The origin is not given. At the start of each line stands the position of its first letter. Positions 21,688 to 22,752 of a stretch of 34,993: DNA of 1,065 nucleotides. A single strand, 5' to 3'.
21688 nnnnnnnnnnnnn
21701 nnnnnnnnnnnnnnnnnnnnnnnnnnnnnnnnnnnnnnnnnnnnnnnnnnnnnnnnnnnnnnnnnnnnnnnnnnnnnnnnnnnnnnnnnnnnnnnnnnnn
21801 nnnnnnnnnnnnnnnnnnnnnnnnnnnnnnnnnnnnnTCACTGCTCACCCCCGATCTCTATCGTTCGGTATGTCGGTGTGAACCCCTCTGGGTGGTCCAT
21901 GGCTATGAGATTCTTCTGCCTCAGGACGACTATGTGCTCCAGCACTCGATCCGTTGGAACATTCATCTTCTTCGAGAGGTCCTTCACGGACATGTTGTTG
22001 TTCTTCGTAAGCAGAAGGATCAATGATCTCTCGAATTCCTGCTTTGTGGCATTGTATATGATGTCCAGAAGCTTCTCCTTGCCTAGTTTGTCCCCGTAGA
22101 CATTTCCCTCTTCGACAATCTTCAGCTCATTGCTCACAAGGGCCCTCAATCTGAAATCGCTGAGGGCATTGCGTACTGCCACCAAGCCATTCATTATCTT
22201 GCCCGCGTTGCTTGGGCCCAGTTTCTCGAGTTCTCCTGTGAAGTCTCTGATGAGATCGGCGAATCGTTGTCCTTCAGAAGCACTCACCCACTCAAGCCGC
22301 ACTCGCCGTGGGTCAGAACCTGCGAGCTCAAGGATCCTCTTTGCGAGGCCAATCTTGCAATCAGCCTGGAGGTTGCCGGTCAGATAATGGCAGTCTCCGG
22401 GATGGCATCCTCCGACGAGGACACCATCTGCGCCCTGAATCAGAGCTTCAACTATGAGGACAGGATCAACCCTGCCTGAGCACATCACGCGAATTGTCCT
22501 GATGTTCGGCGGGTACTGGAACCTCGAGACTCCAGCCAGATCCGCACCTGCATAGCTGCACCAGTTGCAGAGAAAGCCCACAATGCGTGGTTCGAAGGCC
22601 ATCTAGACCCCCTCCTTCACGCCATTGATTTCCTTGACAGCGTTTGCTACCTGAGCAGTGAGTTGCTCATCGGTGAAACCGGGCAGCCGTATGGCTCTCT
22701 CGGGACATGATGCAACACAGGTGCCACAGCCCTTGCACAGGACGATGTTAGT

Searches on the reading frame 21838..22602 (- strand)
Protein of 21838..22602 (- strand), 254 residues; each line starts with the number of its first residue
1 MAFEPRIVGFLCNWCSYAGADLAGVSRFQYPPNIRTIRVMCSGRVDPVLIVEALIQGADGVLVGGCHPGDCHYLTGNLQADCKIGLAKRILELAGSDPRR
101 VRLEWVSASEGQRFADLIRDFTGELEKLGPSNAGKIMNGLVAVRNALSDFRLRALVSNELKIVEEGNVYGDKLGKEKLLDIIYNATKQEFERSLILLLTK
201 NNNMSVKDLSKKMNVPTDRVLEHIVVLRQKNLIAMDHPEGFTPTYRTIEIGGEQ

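Call 5: search_protein_families(library=pfam, proteins=[window:21838-22602:-], max_evalue=0.0001)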
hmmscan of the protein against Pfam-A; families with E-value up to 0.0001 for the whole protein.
window:21838-22602:- (254 aa): 1 family
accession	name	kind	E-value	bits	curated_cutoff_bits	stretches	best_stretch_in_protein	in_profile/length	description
PF02662.21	FlpD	-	4.9e-52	175.6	22.3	1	7-129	1-123/123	Methyl-viologen-reducing hydrogenase, delta subunit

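Call 21: search_protein_families(library=ncbifam, proteins=[window:21838-22602:-], max_evalue=0.001)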
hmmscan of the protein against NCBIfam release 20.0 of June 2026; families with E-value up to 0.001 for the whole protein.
window:21838-22602:- (254 aa): 5 families
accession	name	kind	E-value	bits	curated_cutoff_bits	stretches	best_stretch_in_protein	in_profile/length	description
NF040770.1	hetero_SS_HdrA2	exception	3.1e-51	174.4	1100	1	4-132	647-775/777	CoB-CoM heterodisulfide reductase HdrA2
NF045873.1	F420_non_VhuD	exception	7.5e-33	113.4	215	1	4-131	1-128/132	F420-non-reducing hydrogenase iron-sulfur subunit VhuD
NF041891.1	hdrA_Methbact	equivalog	1.9e-10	39.6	1300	1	4-127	643-760/762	ferredoxin:CoB-CoM heterodisulfide reductase subunit HdrA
NF053602.1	Phr_regulator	exception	3.6e-05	23.4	320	1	176-234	3-56/191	heat shock transcription regulator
NF033788.1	HTH_metalloreg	subfamily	0.00012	21.8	55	1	192-235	14-57/77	metalloregulator ArsR/SmtB family transcription factor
